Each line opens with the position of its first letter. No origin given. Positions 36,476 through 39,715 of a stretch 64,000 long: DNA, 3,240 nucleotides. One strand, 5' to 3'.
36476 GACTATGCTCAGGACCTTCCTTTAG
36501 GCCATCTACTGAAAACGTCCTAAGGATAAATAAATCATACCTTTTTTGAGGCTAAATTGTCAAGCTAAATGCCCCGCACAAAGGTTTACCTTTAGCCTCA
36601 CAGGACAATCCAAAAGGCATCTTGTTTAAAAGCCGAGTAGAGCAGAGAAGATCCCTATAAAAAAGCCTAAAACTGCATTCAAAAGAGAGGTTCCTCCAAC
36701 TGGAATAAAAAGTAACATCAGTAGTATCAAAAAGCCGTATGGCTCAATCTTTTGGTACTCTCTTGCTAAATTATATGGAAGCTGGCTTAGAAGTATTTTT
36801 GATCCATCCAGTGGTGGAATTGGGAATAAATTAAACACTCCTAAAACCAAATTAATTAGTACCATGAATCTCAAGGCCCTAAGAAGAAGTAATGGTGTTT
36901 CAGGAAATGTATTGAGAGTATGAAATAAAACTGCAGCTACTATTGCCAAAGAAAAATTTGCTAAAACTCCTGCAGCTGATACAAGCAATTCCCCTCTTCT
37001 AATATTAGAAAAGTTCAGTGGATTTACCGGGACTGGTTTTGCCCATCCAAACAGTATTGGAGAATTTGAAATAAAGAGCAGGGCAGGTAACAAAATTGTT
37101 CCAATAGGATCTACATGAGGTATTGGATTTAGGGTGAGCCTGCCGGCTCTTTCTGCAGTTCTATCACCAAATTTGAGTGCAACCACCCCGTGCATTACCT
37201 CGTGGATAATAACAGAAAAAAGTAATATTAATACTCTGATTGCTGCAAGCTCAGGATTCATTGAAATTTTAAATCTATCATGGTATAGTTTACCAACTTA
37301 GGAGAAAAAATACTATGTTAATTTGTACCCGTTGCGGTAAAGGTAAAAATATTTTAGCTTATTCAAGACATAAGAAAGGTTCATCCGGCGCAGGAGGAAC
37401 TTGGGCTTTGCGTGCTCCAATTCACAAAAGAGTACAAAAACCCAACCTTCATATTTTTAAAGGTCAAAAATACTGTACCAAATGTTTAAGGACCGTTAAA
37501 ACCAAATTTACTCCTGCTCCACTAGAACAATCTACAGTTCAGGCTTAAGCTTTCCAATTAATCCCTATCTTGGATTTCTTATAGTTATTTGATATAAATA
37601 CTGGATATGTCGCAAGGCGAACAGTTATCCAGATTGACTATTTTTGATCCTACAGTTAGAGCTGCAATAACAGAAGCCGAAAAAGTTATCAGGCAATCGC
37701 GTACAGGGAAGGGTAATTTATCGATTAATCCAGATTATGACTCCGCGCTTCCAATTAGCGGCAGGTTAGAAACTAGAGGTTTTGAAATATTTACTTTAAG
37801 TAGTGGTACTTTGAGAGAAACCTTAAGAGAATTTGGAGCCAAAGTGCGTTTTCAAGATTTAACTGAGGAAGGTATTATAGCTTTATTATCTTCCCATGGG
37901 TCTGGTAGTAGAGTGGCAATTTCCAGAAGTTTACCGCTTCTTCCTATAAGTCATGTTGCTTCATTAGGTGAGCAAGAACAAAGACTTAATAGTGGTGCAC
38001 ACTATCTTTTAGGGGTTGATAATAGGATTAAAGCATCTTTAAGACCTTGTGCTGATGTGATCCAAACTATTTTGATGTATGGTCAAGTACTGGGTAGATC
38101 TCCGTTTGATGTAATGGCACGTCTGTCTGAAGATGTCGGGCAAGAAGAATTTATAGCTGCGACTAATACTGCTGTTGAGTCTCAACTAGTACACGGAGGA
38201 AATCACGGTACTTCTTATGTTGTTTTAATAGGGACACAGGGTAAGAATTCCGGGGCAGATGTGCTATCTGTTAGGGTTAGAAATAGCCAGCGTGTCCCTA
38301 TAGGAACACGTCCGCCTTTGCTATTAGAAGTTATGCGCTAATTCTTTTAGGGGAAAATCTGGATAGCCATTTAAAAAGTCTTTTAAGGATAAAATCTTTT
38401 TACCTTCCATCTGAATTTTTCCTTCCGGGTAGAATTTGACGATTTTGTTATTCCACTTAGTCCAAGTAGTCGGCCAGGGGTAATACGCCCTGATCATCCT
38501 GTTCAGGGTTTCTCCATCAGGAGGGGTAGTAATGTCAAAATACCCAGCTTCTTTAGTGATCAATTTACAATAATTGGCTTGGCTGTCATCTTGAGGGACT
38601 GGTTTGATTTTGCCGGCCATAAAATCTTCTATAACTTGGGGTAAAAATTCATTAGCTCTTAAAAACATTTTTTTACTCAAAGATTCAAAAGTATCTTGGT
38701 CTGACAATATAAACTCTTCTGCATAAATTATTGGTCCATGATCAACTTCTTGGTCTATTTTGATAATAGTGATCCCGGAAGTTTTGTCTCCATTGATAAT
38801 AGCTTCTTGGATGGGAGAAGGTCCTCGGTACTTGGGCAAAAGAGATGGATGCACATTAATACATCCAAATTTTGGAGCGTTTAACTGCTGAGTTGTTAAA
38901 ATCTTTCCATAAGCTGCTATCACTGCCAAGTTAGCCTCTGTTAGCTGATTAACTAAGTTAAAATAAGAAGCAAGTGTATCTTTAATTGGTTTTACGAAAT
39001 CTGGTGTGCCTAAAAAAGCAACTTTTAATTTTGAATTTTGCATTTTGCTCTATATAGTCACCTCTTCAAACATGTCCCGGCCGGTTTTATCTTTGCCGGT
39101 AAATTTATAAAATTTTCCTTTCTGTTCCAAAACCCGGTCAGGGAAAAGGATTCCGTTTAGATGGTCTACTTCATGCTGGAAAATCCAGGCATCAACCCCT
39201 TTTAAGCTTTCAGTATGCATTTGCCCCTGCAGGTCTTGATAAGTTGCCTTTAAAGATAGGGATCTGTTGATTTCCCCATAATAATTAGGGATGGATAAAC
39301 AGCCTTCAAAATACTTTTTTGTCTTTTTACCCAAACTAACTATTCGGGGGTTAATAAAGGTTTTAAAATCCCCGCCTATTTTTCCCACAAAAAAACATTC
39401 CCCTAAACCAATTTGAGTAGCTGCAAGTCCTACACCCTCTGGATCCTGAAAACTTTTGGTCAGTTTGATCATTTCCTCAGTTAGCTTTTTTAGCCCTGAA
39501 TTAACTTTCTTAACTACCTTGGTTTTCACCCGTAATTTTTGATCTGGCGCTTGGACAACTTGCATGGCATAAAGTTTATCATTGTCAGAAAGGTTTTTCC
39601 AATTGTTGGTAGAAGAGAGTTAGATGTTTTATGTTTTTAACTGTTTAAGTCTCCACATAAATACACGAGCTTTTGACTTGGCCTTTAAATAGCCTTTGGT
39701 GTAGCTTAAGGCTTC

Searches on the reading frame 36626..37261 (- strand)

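Call 22: search_protein_families(library=pfam, proteins=[window:36626-37261:-], max_evalue=0.001)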
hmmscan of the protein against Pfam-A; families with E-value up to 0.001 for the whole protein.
window:36626-37261:- (211 aa): 1 family
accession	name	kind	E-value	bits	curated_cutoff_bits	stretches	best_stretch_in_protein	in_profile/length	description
PF02163.28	Peptidase_M50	-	7.7e-14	52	27.2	1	128-184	161-218/221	Peptidase family M50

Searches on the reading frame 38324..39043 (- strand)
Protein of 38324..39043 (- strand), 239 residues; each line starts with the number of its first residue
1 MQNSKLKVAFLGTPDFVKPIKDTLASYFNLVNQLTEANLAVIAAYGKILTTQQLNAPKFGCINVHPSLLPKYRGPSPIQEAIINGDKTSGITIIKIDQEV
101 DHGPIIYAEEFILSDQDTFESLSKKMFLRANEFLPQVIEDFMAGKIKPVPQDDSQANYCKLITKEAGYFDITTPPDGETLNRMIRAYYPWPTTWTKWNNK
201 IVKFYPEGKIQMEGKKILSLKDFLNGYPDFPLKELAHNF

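Call 22: search_protein_families(library=pfam, proteins=[window:38324-39043:-], max_evalue=0.001)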
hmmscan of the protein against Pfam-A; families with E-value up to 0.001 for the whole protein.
window:38324-39043:- (239 aa): 2 families
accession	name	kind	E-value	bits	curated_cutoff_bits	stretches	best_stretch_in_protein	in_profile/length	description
PF00551.24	Formyl_trans_N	-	1.5e-29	103.4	26.1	1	34-138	77-181/181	Formyl transferase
PF02911.23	Formyl_trans_C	-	2e-08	34.8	21.1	1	177-205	15-43/100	Formyl transferase, C-terminal domain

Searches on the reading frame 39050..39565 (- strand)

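Call 22: search_protein_families(library=pfam, proteins=[window:39050-39565:-], max_evalue=0.001)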
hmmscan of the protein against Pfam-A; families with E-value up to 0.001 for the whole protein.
window:39050-39565:- (171 aa): 1 family
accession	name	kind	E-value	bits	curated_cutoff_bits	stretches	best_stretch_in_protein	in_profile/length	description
PF01327.26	Pep_deformylase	-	2.3e-39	134.9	22.8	1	2-148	3-153/156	Polypeptide deformylase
